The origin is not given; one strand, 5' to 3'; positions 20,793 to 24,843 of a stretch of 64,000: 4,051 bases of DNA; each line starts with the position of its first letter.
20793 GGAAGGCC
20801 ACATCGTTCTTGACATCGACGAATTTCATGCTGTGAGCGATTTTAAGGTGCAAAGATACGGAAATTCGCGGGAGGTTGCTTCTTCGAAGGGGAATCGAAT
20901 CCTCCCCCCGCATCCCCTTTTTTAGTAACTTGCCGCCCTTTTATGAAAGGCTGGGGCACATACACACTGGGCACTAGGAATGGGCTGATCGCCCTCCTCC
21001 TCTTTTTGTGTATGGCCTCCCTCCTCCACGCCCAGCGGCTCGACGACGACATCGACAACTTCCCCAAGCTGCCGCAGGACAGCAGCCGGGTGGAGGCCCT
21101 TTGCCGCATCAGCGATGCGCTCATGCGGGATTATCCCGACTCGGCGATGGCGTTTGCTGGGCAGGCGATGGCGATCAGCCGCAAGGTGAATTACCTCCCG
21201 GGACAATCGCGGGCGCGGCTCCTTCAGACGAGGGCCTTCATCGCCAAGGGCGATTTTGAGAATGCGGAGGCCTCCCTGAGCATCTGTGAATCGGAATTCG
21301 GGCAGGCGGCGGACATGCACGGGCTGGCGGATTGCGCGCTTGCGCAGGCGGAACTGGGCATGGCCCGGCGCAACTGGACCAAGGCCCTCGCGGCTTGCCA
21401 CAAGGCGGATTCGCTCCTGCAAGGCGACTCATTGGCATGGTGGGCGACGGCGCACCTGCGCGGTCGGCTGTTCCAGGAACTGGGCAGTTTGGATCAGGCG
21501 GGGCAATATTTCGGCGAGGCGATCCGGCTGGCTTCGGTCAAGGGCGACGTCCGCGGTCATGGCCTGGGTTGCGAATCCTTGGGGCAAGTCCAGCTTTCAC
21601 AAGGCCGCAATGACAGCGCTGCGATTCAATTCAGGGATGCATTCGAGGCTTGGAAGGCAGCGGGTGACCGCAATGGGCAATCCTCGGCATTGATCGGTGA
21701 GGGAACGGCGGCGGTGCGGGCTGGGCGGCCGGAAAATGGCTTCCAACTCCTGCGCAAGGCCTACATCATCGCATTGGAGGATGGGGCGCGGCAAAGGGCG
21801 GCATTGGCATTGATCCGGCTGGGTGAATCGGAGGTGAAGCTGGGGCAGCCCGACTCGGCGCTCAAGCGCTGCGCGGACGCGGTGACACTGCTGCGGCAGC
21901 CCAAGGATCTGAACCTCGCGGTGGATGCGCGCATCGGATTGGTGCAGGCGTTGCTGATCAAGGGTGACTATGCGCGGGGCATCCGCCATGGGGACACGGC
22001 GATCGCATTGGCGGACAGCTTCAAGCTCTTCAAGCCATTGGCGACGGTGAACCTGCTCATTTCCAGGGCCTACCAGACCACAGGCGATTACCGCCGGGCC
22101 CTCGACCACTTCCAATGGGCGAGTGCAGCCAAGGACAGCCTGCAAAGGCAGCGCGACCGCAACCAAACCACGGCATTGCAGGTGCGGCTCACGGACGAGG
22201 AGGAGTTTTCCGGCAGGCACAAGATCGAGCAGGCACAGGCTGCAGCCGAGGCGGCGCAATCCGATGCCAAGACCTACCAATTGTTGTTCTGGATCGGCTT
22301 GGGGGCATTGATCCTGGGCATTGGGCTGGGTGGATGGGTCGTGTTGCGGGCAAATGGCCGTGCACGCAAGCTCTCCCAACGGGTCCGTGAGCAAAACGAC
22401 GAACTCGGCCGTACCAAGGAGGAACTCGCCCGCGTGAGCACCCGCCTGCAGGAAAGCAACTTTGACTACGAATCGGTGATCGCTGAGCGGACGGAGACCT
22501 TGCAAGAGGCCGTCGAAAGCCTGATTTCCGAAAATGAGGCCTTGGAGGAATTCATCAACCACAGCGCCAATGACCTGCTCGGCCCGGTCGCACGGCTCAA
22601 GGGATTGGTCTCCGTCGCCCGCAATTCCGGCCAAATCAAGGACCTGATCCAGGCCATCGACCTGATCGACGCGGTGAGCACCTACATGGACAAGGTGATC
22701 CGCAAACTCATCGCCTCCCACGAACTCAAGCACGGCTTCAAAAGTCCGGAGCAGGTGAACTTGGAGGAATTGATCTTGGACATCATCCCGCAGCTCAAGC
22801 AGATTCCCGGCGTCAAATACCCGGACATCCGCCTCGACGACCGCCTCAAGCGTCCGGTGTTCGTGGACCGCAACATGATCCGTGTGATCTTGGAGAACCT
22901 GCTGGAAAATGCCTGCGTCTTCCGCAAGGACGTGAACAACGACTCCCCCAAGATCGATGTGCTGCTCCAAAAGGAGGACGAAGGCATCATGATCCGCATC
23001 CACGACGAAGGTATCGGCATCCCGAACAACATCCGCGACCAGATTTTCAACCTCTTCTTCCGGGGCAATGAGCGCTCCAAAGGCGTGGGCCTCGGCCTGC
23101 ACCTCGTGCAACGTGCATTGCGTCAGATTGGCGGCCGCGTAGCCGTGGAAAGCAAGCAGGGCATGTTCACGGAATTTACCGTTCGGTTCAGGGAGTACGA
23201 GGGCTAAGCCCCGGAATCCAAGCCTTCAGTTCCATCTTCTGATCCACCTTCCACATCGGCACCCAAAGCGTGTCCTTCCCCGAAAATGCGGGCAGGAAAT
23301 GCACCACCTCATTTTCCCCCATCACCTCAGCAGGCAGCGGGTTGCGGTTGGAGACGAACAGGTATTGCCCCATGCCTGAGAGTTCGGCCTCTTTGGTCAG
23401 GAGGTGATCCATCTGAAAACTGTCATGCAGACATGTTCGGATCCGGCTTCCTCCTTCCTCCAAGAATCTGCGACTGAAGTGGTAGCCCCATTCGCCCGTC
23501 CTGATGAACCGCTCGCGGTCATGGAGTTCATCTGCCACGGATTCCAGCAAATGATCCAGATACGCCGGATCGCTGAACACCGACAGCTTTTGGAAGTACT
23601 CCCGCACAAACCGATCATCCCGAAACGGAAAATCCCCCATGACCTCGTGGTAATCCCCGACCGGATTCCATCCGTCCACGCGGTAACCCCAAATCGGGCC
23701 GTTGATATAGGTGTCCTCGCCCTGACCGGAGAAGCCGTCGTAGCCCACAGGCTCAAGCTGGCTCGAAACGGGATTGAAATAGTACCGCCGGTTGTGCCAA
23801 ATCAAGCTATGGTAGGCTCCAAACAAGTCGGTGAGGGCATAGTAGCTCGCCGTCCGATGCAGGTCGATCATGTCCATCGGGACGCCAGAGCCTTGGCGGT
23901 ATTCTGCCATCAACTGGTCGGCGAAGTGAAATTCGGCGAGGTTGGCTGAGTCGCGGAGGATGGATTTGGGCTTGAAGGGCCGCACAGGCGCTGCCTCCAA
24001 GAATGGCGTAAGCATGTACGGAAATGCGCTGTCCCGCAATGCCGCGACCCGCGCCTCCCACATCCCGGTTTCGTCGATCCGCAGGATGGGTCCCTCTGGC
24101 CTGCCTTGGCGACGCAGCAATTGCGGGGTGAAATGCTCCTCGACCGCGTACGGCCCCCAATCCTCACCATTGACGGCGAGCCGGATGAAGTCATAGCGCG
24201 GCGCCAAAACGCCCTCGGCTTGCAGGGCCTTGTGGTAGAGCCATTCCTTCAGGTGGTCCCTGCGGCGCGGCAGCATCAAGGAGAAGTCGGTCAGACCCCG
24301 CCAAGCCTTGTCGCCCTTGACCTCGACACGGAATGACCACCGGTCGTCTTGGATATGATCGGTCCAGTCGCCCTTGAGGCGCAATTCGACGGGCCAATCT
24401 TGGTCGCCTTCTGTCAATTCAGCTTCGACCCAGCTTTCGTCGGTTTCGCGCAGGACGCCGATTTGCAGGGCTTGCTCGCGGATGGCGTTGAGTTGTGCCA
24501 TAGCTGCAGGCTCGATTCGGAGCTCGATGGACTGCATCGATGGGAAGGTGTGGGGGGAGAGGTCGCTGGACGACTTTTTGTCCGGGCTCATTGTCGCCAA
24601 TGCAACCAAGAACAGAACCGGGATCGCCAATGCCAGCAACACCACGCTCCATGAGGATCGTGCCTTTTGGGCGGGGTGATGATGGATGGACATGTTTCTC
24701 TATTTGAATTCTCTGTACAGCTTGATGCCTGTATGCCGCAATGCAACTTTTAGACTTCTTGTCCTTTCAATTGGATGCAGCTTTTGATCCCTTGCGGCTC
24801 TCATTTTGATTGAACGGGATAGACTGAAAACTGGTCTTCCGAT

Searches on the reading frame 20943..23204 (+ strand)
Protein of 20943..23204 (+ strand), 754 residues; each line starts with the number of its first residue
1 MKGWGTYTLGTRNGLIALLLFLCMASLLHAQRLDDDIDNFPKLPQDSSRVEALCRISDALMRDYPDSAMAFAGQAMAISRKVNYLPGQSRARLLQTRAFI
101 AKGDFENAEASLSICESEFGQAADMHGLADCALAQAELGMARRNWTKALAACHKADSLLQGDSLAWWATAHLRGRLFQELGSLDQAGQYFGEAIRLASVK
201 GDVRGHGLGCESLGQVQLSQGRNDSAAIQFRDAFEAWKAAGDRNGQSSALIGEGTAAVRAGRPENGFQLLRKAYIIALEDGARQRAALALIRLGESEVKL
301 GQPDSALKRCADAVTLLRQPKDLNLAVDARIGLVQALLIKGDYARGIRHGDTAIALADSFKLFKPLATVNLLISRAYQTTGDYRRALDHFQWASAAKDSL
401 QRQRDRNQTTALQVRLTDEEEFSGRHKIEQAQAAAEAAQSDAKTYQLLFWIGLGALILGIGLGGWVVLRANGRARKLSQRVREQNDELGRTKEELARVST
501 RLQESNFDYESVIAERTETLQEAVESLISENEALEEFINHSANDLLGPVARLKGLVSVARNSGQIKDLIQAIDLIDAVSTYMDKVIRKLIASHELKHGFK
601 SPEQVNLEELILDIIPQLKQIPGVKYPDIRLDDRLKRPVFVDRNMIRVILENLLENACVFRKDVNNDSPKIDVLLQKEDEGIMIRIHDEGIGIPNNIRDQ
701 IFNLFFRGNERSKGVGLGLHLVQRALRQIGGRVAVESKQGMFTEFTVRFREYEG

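Call 93: search_protein_families(library=pfam, proteins=[window:20943-23204:+], max_evalue=0.001)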
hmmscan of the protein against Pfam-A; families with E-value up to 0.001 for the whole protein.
window:20943-23204:+ (754 aa): 8 families
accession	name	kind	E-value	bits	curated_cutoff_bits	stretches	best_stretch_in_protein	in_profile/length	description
PF02518.31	HATPase_c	-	1.2e-18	68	26.4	1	642-751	2-109/111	Histidine kinase-, DNA gyrase B-, and HSP90-like ATPase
PF13424.12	TPR_12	-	1.7e-14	54.2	30.1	2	332-396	8-74/77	Tetratricopeptide repeat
PF17874.7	TPR_MalT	-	3.4e-08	33.6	45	1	59-226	11-180/336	MalT-like TPR region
PF13181.12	TPR_8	-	1.2e-07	31.7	25.7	0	171-197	5-31/34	Tetratricopeptide repeat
PF07719.23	TPR_2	-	1.7e-07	31.3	27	0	171-197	5-31/34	Tetratricopeptide repeat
PF14501.12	HATPase_c_5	-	1.9e-06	28.2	22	1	646-743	6-96/102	GHKL domain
PF00515.34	TPR_1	-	2.4e-06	27.6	27.8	0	173-197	7-31/34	Tetratricopeptide repeat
PF13432.12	TPR_16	-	0.00052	20.9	32.7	0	292-357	2-61/65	Tetratricopeptide repeat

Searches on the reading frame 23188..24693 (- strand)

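Call 4: search_protein_families(library=pfam, proteins=[window:23188-24693:-], max_evalue=1)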
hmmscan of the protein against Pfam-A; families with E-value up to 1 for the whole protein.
window:23188-24693:- (501 aa): 2 families
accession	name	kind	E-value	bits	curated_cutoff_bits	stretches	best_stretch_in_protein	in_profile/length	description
PF08757.17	CotH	-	2.4e-06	27.7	23.8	1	104-319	1-210/322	CotH kinase protein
PF07761.17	DUF1617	-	0.041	14.4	22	1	358-412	61-115/143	Protein of unknown function (DUF1617)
